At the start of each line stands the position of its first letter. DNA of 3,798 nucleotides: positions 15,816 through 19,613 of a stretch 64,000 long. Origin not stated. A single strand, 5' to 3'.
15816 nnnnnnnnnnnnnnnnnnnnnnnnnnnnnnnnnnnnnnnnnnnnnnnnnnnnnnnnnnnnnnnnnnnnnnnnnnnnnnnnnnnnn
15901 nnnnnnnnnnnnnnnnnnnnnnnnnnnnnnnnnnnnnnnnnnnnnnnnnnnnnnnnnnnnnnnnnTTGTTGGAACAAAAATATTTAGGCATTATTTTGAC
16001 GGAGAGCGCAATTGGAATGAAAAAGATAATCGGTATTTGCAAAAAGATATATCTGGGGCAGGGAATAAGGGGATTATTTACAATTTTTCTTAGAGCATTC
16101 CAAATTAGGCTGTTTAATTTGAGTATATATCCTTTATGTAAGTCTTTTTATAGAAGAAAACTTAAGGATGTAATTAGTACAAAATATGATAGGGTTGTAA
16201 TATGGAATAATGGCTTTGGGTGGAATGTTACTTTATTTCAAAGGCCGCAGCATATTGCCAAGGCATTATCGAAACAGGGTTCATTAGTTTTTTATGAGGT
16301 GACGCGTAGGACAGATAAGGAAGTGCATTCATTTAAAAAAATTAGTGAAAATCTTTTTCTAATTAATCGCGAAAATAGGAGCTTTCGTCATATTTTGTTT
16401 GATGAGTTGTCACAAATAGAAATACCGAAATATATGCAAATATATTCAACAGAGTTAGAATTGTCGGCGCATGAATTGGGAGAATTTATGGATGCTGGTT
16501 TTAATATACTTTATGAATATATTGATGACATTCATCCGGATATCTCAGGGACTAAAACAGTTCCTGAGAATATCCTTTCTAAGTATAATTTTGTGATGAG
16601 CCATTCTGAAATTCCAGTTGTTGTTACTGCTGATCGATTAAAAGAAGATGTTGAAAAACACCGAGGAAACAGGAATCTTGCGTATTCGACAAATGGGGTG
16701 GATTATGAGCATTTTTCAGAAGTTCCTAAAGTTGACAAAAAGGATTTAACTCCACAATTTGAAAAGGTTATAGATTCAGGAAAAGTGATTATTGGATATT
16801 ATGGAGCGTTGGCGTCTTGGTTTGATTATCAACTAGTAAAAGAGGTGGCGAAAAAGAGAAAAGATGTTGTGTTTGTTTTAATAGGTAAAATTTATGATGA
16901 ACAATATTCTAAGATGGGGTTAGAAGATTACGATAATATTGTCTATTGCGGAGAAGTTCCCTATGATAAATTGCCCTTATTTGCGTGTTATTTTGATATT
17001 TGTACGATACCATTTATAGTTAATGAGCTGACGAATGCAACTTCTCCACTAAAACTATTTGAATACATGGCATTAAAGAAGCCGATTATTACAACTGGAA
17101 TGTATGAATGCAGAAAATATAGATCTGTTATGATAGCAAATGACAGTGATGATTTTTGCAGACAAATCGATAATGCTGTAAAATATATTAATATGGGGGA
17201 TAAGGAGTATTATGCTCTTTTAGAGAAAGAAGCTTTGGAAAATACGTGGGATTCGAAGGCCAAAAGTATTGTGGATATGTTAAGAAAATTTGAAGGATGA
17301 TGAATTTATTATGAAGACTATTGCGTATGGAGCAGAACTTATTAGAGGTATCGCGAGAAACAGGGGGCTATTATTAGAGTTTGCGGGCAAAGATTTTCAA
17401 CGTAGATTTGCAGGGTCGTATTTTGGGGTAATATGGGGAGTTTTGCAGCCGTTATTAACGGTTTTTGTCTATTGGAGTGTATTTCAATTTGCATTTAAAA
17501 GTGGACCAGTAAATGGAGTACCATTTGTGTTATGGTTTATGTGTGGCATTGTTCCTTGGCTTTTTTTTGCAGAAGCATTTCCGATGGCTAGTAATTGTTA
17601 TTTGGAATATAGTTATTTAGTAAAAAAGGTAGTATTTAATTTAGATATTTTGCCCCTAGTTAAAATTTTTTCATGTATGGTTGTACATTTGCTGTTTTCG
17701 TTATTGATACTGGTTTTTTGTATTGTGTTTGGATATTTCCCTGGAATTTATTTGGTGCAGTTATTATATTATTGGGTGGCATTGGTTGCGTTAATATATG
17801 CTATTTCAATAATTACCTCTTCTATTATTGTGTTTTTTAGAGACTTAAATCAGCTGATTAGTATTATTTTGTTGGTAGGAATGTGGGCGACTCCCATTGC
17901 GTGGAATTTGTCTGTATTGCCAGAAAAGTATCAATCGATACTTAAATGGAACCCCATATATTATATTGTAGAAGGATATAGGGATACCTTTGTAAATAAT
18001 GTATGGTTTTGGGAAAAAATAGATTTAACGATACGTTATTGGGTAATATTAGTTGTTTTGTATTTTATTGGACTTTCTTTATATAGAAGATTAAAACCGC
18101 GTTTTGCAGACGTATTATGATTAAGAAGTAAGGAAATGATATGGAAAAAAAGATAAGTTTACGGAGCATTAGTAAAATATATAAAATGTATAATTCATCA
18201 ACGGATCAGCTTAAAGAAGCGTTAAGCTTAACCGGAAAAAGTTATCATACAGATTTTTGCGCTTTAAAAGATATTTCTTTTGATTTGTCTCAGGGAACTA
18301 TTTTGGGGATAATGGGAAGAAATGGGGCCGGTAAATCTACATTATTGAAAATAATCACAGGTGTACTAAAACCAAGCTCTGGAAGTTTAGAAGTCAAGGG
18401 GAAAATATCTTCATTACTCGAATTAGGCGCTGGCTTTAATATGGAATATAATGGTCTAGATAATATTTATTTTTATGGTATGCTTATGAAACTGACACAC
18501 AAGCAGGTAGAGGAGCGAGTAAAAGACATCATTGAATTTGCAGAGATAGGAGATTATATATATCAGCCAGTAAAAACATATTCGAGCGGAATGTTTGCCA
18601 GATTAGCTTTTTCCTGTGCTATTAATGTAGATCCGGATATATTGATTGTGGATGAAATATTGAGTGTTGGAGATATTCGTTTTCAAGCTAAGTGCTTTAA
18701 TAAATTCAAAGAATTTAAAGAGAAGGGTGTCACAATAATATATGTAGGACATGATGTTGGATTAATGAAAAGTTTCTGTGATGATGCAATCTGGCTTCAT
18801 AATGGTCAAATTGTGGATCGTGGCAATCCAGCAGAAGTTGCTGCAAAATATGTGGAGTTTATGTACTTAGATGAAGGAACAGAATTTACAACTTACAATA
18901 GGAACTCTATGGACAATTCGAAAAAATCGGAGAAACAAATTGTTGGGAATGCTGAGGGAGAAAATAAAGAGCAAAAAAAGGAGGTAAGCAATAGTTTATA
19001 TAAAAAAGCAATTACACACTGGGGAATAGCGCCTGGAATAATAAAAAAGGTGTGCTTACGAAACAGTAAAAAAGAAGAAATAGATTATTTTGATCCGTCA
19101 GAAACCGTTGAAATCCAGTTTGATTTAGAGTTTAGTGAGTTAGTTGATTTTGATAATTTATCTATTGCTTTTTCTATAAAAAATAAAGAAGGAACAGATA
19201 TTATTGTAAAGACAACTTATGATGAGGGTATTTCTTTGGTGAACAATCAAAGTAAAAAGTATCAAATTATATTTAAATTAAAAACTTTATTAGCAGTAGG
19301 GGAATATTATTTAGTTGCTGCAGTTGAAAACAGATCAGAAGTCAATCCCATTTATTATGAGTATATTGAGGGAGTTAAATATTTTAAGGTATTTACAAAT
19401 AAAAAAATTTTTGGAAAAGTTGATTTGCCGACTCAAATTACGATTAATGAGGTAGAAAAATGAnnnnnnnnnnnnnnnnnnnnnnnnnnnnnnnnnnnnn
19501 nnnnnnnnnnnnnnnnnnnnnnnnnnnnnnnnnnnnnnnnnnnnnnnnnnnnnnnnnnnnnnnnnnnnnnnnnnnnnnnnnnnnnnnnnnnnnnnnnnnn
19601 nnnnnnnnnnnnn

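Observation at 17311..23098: Gram-positive version of the capped-chain / coiled-coil-ruler ABC pathway, compressed into one 1212-aa protein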

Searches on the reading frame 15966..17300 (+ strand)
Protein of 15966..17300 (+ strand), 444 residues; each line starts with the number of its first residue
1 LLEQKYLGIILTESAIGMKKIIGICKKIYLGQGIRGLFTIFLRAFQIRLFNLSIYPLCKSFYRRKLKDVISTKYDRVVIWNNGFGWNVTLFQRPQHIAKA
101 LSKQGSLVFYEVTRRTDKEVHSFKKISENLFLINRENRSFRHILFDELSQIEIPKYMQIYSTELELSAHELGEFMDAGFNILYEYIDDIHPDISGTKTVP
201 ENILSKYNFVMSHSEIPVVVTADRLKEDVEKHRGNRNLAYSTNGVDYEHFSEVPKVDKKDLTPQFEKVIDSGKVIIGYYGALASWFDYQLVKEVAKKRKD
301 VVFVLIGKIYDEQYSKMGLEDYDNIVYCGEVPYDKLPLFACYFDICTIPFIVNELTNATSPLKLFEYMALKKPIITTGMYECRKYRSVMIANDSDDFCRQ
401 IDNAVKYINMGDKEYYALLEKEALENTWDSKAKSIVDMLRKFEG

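Call 3: search_protein_families(library=pfam, proteins=[window:15966-17300:+], max_evalue=0.01)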
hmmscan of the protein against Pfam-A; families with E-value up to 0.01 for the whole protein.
window:15966-17300:+ (444 aa): 3 families
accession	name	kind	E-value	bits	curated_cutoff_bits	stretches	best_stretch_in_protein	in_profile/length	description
PF13692.12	Glyco_trans_1_4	-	1.1e-08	35.9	27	1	291-403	24-138/142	Glycosyl transferases group 1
PF00534.26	Glycos_transf_1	-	6.1e-06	26.3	26.4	1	265-381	7-126/172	Glycosyl transferases group 1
PF13524.12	Glyco_trans_1_2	-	0.00013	22.4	25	1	290-403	5-110/144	Glycosyl transferase-like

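Call 72: search_protein_families(library=ncbifam, proteins=[window:15966-17300:+], max_evalue=0.001)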
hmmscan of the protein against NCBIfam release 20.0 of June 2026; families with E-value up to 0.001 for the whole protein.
window:15966-17300:+ (444 aa): 2 families
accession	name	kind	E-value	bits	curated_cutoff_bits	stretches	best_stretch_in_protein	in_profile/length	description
NF047676.1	TeichurnBiosyTuaH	equivalog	3.7e-22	78.8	550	1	215-430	159-375/384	teichuronic acid biosynthesis protein TuaH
TIGR04063.1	stp3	hypoth_equivalog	5.4e-07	28.8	442.05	1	218-376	161-323/397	TIGR04063 family PEP-CTERM/XrtA system glycosyltransferase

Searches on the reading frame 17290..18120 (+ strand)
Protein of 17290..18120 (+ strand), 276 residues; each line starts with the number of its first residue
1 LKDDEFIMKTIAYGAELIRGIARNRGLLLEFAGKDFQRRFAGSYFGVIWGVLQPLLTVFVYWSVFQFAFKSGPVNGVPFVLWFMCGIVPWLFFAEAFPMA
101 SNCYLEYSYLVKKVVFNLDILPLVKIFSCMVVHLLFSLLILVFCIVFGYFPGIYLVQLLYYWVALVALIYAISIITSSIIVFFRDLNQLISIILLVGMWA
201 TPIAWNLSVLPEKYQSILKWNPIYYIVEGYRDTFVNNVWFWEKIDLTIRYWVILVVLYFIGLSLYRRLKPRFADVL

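Call 3: search_protein_families(library=pfam, proteins=[window:17290-18120:+], max_evalue=0.01)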
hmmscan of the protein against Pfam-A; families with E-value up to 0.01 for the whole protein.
window:17290-18120:+ (276 aa): 2 families
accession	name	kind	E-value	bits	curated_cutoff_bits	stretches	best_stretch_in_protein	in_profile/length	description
PF01061.29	ABC2_membrane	-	1.8e-15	57.5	26.9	1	34-234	9-210/211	ABC-2 type transporter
PF12698.13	ABC2_membrane_3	-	4.4e-05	23.2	31.6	1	123-260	208-343/347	ABC-2 family transporter protein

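Call 72: search_protein_families(library=ncbifam, proteins=[window:17311-18120:+], max_evalue=0.001)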
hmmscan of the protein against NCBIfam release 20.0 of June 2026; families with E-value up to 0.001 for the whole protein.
window:17311-18120:+ (269 aa): 2 families
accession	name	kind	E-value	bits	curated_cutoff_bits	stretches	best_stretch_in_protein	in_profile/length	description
NF050053.1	CapPschTportKpsM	equivalog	3.6e-09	37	300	1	32-258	16-247/257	capsule polysaccharide transporter KpsM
NF050109.1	galactan_ABC_perm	equivalog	1.5e-06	28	380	1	10-259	14-265/272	galactan export ABC transporter permease subunit Wzm/RfbD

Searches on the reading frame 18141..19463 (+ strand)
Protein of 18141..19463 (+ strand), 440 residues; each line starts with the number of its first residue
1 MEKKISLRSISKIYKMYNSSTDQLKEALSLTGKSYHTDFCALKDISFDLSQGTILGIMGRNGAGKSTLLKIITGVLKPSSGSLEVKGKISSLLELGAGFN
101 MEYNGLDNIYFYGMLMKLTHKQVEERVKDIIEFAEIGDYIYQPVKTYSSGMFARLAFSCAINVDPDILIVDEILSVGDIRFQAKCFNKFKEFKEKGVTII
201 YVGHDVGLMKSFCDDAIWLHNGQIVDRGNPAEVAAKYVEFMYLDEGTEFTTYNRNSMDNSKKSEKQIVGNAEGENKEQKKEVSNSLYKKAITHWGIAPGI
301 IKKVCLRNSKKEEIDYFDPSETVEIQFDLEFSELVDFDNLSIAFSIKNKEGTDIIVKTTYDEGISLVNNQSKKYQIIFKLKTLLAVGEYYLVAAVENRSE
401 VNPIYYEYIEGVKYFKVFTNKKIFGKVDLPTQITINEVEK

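Call 3: search_protein_families(library=pfam, proteins=[window:18141-19463:+], max_evalue=0.01)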
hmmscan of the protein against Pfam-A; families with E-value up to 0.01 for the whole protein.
window:18141-19463:+ (440 aa): 4 families
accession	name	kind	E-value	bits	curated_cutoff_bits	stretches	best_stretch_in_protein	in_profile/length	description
PF00005.33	ABC_tran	-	3.1e-22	80.1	25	1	42-173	1-135/137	ABC transporter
PF14524.12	Wzt_C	-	3.3e-16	60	30.4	1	299-428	10-142/143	Wzt C-terminal domain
PF13476.12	AAA_23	-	0.00025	22.2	27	1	43-81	11-48/201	AAA domain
PF13555.12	AAA_29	-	0.00068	19.8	27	1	44-80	16-50/61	P-loop containing region of AAA domain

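Call 7: search_solved_structures(query=window:18141-19463:+, max_evalue=0.001)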
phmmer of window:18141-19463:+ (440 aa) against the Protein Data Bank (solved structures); distinct sequences matched with E-value up to 0.001: 489 (the best 60 are shown).
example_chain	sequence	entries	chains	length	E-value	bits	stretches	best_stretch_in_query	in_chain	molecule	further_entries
8dku_A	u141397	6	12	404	8.3e-80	272.1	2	9-267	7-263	ABC transporter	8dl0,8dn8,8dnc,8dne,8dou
7k2t_A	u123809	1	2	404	2e-79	270.9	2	9-267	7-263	ABC transporter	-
6amx_A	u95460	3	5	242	4.2e-72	246.8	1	10-239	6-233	ABC transporter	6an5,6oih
6m96_A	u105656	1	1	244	9.5e-72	245.6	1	9-239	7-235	ABC transporter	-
6jbh_A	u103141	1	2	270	7.1e-65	222.9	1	1-241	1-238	TarH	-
7dd0_A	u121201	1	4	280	1.2e-60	209.1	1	1-271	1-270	Teichoic acids export ATP-binding protein TagH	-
9cfl_B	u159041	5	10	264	1.1e-57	199.2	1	4-242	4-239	Teichoic acids export ATP-binding protein TagH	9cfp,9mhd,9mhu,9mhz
9qhw_C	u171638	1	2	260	4.7e-43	151.1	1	40-237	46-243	ABC transporter ATP-binding protein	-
9qfx_C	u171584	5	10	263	4.8e-43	151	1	40-237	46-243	ABC transporter ATP-binding protein | Probable o-antigen/lipopolysaccharide transport ATP-binding protein ABC transporter RfbE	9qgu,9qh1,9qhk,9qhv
9qhx_C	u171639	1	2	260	1.2e-42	149.7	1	40-237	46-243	ABC transporter ATP-binding protein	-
9qhj_C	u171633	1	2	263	1.2e-42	149.7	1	40-237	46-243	Probable o-antigen/lipopolysaccharide transport ATP-binding protein ABC transporter RfbE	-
8tsi_A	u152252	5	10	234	1.8e-30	109.6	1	41-224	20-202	ABC transporter ATP-binding protein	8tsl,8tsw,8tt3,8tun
8tsh_A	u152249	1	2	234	4.8e-30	108.2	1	41-224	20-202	ABC transporter ATP-binding protein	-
8j5q_D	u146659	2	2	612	1.9e-27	99.7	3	119-234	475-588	Uncharacterized ABC transporter ATP-binding protein Rv1281c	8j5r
1vpl_A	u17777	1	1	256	5.4e-27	98.2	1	42-238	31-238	ABC transporter, ATP-binding protein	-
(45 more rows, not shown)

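Call 72: search_protein_families(library=ncbifam, proteins=[window:18141-19463:+], max_evalue=0.001)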
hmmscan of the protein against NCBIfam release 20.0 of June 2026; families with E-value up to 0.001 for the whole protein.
window:18141-19463:+ (440 aa): 183 families (the best 25 are shown)
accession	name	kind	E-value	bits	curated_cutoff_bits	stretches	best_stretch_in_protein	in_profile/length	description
NF010065.0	PRK13545.1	equivalog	4.9e-77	259.8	538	1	1-284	1-274/549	teichoic acids export protein ATP-binding subunit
NF010066.0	PRK13546.1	equivalog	3.4e-65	220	320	1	1-241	1-238/264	teichoic acids export ABC transporter ATP-binding subunit TagH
NF050108.1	galactan_ABC_ATP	equivalog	3.3e-52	177.1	400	1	40-237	43-240/244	galactan export ABC transporter ATP-binding subunit Wzt/RfbE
TIGR01188.1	drrA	subfamily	3.6e-34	118.4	312.45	1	34-271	2-241/302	daunorubicin resistance ABC transporter, ATP-binding protein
TIGR04521.1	ECF_ATPase_2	equivalog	2.5e-29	102.3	330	2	106-238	103-237/279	energy-coupling factor transporter ATPase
TIGR04520.1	ECF_ATPase_1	equivalog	1.1e-26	93.9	315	2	116-237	106-227/269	energy-coupling factor transporter ATPase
TIGR02769.1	nickel_nikE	equivalog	1.4e-26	93.5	332.55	2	116-232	119-237/265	nickel import ATP-binding protein NikE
TIGR01166.1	cbiO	subfamily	1.8e-26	92.8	211.8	2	36-88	2-54/190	cobalt ABC transporter, ATP-binding protein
NF010068.0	PRK13548.1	equivalog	5.9e-26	91.1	261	2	119-235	110-232/261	heme ABC transporter ATP-binding protein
NF011692.0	PRK15112.1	equivalog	1.2e-25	90.7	452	2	124-236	127-241/269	putrescine export ABC transporter ATP-binding protein SapF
NF010157.0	PRK13636.1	equivalog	2e-25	89.6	463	1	35-236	15-232/285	cobalt transporter ATP-binding subunit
TIGR02315.1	ABC_phnC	equivalog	5.9e-25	88.1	266.1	2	114-242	113-242/243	phosphonate ABC transporter ATP-binding protein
NF007739.0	PRK10419.1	subfamily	6.2e-25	88.2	354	2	115-228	119-234/268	nickel ABC transporter ATP-binding protein NikE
NF040933.2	ABC_arch_GlcV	equivalog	1.3e-24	86.8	450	2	106-237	101-233/357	glucose ABC transporter ATP-binding protein GlcV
NF010059.0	PRK13536.1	equivalog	3.3e-24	85.3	549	1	23-234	41-262/342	nodulation factor ABC transporter ATP-binding protein NodI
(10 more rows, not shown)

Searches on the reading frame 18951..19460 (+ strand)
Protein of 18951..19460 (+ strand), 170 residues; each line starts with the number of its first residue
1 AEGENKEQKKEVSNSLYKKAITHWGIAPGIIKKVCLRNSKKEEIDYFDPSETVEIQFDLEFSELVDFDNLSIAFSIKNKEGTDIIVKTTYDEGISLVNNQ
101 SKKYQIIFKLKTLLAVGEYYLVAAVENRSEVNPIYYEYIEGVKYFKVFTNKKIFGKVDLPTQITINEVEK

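Call 76: search_solved_structures(query=window:18951-19460:+, max_evalue=10, show_alignments=1)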
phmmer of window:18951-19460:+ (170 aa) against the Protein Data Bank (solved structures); distinct sequences matched with E-value up to 10: 4.
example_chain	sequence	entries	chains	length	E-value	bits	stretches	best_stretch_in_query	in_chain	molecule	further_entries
6o14_A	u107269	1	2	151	1.9e-05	27.9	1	30-168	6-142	ABC transporter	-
8dky_A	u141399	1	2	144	2.5e-05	27.6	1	30-165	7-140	ABC transporter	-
8dku_A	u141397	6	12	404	8.5e-05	25.9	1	24-168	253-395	ABC transporter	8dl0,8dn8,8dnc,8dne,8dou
7k2t_A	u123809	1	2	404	8.5e-05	25.9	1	24-168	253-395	ABC transporter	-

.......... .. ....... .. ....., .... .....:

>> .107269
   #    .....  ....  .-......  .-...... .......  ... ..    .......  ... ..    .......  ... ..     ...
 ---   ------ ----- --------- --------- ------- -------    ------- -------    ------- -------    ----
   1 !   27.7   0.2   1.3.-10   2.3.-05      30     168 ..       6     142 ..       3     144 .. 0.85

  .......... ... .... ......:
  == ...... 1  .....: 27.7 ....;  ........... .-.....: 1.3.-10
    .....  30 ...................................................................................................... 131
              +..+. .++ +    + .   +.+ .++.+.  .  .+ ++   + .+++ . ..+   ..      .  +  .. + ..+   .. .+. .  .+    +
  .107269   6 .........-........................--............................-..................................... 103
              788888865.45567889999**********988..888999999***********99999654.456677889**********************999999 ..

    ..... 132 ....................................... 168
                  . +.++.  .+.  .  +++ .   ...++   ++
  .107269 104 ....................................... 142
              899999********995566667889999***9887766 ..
